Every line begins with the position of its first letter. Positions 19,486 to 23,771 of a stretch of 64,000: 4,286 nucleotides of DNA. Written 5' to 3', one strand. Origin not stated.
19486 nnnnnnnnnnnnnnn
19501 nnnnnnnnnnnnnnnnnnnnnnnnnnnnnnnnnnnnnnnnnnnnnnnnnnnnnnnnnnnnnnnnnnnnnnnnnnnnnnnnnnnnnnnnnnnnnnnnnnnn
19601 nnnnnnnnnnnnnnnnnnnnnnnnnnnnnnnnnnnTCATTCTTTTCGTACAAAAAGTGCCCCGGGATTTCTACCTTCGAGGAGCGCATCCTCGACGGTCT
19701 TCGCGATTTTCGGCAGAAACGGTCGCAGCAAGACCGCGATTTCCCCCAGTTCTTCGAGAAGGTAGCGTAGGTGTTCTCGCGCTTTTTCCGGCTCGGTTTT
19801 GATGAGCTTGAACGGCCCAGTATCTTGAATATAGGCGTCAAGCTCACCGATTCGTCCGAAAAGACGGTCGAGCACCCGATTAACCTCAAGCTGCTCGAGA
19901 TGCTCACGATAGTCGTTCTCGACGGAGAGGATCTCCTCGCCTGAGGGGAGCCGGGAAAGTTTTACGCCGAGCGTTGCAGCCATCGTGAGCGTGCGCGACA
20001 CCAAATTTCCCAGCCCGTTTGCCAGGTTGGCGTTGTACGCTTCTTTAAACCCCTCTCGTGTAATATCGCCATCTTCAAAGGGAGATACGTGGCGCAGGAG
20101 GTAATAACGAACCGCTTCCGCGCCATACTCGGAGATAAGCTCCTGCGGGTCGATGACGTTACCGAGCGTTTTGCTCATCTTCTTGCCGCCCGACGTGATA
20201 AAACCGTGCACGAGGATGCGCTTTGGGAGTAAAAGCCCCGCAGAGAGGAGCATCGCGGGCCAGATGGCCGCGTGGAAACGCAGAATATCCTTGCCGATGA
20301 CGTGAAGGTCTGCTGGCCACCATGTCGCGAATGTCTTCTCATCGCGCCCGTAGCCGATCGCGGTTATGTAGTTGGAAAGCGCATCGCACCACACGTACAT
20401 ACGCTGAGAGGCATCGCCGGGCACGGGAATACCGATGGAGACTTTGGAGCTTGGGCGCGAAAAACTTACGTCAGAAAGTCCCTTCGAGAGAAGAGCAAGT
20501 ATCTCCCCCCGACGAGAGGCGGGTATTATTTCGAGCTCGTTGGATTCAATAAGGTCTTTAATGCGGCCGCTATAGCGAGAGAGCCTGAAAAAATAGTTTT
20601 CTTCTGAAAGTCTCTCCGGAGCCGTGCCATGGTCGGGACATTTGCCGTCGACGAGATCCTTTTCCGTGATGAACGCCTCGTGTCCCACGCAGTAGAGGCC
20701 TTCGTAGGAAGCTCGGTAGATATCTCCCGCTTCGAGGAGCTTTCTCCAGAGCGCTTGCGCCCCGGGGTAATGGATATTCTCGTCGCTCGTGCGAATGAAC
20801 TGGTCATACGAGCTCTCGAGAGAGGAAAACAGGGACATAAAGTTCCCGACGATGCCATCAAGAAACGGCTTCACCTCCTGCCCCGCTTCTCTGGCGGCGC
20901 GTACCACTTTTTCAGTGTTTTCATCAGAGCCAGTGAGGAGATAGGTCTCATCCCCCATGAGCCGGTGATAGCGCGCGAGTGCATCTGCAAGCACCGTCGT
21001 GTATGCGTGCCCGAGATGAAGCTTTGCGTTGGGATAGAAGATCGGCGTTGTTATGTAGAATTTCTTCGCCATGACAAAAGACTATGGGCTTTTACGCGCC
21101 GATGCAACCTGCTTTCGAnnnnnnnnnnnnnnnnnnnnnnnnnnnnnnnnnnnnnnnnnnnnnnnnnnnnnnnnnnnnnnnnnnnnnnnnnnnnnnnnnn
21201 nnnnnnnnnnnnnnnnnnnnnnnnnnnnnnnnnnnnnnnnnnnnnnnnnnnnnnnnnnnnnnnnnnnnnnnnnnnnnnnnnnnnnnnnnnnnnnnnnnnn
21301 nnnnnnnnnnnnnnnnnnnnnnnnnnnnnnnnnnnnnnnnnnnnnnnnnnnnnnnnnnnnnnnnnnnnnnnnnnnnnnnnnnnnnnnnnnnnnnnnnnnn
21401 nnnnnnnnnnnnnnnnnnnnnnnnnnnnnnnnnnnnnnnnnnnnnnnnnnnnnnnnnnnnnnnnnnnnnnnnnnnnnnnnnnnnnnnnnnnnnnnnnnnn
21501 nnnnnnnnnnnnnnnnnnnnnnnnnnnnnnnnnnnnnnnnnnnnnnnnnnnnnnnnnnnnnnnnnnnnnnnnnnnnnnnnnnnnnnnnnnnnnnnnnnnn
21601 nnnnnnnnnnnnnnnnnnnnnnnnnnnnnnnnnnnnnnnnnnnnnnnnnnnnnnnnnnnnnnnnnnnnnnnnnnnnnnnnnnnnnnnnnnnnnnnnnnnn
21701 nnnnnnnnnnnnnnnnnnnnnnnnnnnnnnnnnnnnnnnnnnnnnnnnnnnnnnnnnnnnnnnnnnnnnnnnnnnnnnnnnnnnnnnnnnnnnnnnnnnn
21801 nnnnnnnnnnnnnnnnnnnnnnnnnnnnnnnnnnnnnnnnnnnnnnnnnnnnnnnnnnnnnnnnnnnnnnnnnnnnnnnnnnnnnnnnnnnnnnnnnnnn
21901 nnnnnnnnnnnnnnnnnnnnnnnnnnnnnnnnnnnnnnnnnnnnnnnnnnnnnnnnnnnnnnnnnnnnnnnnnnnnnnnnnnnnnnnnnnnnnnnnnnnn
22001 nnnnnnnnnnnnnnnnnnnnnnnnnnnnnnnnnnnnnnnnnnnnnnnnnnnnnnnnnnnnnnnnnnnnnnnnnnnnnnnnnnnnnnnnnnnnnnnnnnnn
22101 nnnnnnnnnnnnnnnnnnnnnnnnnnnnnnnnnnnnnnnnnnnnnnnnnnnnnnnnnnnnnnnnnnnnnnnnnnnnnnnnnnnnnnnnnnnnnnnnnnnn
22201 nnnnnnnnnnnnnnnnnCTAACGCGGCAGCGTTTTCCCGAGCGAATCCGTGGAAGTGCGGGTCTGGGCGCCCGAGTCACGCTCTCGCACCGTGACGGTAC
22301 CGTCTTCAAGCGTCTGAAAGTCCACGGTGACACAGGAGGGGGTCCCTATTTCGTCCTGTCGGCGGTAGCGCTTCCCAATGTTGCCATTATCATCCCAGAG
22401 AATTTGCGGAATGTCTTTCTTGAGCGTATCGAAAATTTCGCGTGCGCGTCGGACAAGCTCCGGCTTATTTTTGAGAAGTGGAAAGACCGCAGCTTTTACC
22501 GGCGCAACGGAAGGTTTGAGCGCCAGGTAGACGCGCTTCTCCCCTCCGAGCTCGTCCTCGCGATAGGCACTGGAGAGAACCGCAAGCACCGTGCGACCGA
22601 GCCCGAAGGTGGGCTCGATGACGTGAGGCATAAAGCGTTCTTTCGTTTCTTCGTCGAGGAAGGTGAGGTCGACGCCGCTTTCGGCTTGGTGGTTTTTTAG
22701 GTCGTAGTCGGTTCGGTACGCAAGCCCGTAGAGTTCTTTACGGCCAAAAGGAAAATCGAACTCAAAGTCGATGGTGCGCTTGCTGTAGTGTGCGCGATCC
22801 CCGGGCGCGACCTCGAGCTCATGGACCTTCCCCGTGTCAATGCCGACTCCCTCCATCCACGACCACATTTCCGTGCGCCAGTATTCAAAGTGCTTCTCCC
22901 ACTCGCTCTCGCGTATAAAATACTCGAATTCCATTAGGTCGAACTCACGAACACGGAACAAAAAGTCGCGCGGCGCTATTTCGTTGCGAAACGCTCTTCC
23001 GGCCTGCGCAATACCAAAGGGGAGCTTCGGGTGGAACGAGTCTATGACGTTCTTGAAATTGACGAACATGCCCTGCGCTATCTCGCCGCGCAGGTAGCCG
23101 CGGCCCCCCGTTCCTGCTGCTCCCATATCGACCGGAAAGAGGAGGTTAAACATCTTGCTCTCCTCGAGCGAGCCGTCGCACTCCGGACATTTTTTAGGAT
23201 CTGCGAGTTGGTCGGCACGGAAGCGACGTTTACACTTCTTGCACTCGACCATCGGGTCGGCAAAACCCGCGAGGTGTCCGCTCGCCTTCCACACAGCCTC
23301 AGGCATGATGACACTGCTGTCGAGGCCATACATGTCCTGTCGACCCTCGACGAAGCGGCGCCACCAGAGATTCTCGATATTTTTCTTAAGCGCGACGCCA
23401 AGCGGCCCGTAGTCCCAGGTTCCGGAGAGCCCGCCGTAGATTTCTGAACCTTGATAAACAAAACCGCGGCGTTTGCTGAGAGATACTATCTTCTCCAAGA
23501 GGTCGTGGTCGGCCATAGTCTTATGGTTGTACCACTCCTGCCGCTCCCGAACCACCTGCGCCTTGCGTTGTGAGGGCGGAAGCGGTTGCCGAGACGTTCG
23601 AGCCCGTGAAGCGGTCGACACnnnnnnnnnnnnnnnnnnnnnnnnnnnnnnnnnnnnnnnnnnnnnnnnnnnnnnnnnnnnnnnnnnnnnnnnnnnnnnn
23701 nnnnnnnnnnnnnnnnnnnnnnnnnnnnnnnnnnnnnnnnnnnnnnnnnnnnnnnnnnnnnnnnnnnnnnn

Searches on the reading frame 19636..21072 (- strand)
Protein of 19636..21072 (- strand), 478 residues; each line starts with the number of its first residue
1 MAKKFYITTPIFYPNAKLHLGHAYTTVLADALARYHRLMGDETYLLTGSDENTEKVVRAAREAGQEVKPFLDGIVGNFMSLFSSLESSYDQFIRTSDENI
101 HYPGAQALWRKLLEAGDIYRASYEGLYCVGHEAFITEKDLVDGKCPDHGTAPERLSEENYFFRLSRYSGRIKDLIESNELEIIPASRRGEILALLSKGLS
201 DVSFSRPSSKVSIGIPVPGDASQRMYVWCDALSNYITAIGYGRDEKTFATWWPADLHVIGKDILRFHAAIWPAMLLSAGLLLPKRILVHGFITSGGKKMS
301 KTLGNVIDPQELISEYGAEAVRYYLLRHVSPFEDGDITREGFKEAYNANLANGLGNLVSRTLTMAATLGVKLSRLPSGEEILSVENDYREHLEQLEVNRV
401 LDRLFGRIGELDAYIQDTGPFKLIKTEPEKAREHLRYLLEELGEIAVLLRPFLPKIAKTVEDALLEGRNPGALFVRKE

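Call 101: search_protein_families(library=pfam, proteins=[window:19636-21072:-], max_evalue=0.00001)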
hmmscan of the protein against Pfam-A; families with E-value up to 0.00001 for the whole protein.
window:19636-21072:- (478 aa): 4 families
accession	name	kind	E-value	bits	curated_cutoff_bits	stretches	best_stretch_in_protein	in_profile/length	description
PF09334.17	tRNA-synt_1g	-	4.6e-93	312.5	20.1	2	139-362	163-391/391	tRNA synthetases class I (M)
PF00133.28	tRNA-synt_1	-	4e-24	85.6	22.7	1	225-328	299-404/414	tRNA synthetases class I (I, L, M and V)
PF01406.26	tRNA-synt_1e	-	9.5e-12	45.3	27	0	256-327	210-282/301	tRNA synthetases class I (C) catalytic domain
PF19303.5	Anticodon_3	-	4.9e-07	30.2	23.5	1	386-464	23-101/152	Anticodon binding domain of methionyl tRNA ligase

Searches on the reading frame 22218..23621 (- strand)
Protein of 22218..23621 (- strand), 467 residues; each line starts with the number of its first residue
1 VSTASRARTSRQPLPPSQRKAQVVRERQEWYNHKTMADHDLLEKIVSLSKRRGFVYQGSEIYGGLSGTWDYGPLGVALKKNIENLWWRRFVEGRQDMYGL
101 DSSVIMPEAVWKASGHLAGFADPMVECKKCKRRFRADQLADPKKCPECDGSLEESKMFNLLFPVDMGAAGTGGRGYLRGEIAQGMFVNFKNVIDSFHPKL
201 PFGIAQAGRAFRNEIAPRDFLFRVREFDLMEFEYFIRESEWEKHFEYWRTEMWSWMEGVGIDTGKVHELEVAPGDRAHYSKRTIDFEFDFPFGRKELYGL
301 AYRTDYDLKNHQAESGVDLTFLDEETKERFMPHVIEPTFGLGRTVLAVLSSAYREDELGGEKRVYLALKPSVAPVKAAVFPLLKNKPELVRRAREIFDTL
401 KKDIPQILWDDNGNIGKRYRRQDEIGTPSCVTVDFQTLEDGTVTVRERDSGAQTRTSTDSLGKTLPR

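Call 101: search_protein_families(library=pfam, proteins=[window:22218-23621:-], max_evalue=0.00001)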
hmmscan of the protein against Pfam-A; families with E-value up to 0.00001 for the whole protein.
window:22218-23621:- (467 aa): 2 families
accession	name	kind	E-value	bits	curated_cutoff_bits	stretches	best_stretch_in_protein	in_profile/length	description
PF03129.25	HGTP_anticodon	-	4.4e-18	65.6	21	1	376-465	1-91/94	Anticodon binding domain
PF00587.30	tRNA-synt_2b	-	2.2e-10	41.3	29.3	1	189-351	25-178/179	tRNA synthetase class II core domain (G, H, P, S and T)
